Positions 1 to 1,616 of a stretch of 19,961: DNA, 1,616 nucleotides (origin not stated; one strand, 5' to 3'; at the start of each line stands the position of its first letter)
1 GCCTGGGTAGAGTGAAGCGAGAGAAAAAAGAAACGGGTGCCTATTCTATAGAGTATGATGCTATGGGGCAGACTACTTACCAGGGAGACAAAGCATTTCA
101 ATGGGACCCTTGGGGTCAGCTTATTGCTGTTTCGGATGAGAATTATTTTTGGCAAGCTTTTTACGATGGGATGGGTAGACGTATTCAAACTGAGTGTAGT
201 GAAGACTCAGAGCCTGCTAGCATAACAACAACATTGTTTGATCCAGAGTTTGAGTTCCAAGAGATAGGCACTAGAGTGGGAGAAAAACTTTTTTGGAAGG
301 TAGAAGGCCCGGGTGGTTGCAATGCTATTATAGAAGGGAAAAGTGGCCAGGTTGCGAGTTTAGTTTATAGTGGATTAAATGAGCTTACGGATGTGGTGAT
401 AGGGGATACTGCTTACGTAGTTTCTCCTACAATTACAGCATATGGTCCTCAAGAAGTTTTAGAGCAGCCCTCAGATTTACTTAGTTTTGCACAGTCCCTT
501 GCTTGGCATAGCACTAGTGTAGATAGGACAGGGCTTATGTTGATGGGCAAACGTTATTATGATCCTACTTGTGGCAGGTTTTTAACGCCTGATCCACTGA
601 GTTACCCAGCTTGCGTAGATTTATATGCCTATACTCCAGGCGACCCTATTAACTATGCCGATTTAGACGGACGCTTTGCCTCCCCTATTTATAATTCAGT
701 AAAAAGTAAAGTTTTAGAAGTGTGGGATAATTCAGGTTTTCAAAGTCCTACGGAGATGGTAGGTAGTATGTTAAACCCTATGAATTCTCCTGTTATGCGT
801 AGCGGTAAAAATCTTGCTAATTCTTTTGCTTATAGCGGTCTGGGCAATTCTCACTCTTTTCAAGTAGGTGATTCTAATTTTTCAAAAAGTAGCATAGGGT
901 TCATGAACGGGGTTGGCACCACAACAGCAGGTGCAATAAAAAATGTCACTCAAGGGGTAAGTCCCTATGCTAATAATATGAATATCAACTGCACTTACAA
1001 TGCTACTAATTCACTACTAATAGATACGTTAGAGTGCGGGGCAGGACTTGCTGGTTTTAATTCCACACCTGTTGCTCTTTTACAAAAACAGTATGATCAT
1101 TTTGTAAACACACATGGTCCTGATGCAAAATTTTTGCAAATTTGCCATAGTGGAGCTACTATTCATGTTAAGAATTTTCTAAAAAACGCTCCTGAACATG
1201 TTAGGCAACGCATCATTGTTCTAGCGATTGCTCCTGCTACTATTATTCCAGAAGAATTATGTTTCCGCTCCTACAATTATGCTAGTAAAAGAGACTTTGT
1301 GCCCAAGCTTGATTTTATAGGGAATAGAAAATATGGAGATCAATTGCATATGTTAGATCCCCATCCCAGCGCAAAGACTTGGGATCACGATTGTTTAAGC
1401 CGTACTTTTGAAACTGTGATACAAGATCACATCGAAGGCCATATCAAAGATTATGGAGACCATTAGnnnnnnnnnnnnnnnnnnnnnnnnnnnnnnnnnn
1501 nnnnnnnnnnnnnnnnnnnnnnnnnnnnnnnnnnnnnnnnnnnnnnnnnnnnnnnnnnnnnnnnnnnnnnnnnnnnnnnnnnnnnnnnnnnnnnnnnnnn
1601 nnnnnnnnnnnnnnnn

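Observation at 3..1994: Rhs polymorphic toxin tip with an unclassified C-terminal domain and an abutting signal-peptide-bearing candidate immunity gene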

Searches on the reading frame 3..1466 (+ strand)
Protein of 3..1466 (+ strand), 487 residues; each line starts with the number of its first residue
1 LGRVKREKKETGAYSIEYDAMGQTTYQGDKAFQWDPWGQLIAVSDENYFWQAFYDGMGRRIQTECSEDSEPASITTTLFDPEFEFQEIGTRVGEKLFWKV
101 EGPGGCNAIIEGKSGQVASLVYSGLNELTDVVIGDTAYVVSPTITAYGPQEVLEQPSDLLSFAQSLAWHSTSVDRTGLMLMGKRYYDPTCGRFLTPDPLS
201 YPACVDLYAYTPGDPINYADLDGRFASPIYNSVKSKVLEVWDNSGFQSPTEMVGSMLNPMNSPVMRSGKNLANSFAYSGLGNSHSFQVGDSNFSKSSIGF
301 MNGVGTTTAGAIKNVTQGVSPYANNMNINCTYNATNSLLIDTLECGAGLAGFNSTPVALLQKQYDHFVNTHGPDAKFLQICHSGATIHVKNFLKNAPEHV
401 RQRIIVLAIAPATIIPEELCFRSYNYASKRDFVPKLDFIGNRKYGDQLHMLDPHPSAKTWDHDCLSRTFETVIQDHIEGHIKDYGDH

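Call 3: search_protein_families(library=pfam, proteins=[window:3-1466:+], max_evalue=1)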
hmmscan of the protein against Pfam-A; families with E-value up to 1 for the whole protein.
window:3-1466:+ (487 aa): 1 family
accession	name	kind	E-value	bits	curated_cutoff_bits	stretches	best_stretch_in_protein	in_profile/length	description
PF05593.20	RHS_repeat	-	0.018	15.9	22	1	23-47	10-35/38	RHS Repeat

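Call 5: search_protein_families(library=ncbifam, proteins=[window:3-1466:+], max_evalue=1)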
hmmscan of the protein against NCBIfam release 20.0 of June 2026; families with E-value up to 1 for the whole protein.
window:3-1466:+ (487 aa): 2 families
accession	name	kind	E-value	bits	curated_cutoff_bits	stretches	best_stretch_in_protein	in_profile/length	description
TIGR03696.1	Rhs_assc_core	domain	1.9e-15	57.1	32.5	1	146-223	3-75/76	RHS repeat-associated core domain-containing protein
NF041261.1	RHS_core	equivalog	0.00099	17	2000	1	174-220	1212-1257/1261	RHS element core protein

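Call 7: search_protein_families(library=padloc, proteins=[window:3-1466:+], max_evalue=1)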
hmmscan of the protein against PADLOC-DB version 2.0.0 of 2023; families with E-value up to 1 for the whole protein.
window:3-1466:+ (487 aa): 0 families

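Call 66: list_cluster_members(proteins=[window:3-1463:+, P0022, P0031])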
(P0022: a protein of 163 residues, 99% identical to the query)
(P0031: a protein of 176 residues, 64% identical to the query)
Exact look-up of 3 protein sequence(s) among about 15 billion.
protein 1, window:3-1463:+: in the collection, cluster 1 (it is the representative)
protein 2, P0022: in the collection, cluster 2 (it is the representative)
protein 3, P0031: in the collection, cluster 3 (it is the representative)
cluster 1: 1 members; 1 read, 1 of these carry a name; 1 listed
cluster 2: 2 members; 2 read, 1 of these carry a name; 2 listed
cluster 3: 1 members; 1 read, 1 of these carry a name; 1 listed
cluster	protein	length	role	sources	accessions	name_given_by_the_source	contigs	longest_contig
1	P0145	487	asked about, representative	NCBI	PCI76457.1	hypothetical protein COB21_04295, partial [Candidatus Aerophobetes bacterium]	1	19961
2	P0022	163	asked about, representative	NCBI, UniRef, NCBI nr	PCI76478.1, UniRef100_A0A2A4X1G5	hypothetical protein COB21_04300 [Candidatus Aerophobetes bacterium] | Uncharacterized protein n=1 Tax=Aerophobetes bacterium TaxID=2030807 ... | MAG: hypothetical protein COB21_04300 [Candidatus Aerophobetes bacterium]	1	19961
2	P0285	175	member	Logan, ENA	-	-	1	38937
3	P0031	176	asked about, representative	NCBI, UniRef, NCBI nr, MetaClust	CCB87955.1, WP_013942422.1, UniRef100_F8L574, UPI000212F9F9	hypothetical protein [Simkania negevensis] | Lipoprotein n=1 Tax=Simkania negevensis (strain ATCC VR-1471 / DSM 27360 / Z) ... | status=active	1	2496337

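Call 67: find_encoding_contigs(protein=P0285, flank=10000, max_places=2)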
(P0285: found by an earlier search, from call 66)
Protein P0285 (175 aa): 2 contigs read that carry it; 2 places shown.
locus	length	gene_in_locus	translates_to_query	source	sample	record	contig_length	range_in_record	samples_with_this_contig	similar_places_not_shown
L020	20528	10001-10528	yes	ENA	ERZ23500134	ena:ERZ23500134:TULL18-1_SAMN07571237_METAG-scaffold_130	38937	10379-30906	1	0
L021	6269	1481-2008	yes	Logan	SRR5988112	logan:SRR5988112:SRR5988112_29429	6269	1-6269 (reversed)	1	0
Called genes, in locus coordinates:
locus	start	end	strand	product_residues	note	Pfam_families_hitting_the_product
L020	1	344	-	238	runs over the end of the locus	PF13489:Methyltransf_23, PF13847:Methyltransf_31, PF08241:Methyltransf_11, PF08242:Methyltransf_12, PF13649:Methyltransf_25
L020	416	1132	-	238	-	PF13489:Methyltransf_23, PF01209:Ubie_methyltran (weak), PF13847:Methyltransf_31, PF08241:Methyltransf_11, PF08242:Methyltransf_12, PF13649:Methyltransf_25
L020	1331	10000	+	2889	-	PF20148:DUF6531, PF05593:RHS_repeat (faint), PF25023:TEN_YD-shell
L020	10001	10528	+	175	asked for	-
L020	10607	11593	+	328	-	-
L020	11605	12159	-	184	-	-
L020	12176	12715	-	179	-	-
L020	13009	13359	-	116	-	-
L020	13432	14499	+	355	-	-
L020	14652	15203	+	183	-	-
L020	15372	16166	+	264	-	-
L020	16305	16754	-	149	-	-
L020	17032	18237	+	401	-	PF07690:MFS_1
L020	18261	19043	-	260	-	PF03848:TehB (weak), PF01209:Ubie_methyltran, PF13489:Methyltransf_23, PF05175:MTS (weak), PF08241:Methyltransf_11, PF08242:Methyltransf_12, PF13649:Methyltransf_25, PF13847:Methyltransf_31, +1 more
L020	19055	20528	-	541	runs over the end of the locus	PF00221:Lyase_aromatic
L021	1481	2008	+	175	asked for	-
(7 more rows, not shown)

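Call 69: search_protein_families(library=pfam, proteins=[L020:1331-9997:+], max_evalue=0.01)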
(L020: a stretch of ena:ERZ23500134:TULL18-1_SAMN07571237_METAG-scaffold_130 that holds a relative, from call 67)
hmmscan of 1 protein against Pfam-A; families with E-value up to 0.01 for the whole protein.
L020:1331-9997:+ (2889 aa): 2 families
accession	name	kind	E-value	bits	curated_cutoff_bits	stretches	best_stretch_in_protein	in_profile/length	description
PF05593.20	RHS_repeat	-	2.9e-53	177.7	22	4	1943-1979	1-37/38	RHS Repeat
PF20148.4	DUF6531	-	2.1e-16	60.5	24.1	1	1265-1334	2-72/74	Domain of unknown function (DUF6531)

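Call 70: search_protein_families(library=ncbifam, proteins=[L020:1331-9997:+], max_evalue=0.01)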
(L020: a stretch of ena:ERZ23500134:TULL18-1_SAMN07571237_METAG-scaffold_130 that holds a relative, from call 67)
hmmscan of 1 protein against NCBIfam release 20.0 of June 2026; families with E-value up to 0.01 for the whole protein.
L020:1331-9997:+ (2889 aa): 3 families
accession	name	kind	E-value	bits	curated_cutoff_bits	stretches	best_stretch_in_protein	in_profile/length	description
TIGR01643.1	YD_repeat_2x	repeat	1.7e-37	126.5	15.8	2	1944-1981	2-39/42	YD repeat-containing protein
NF041261.1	RHS_core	equivalog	5.7e-32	110.5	2000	3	2045-2244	538-736/1261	RHS element core protein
TIGR03696.1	Rhs_assc_core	domain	1e-14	54.8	32.5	1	2548-2625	3-75/76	RHS repeat-associated core domain-containing protein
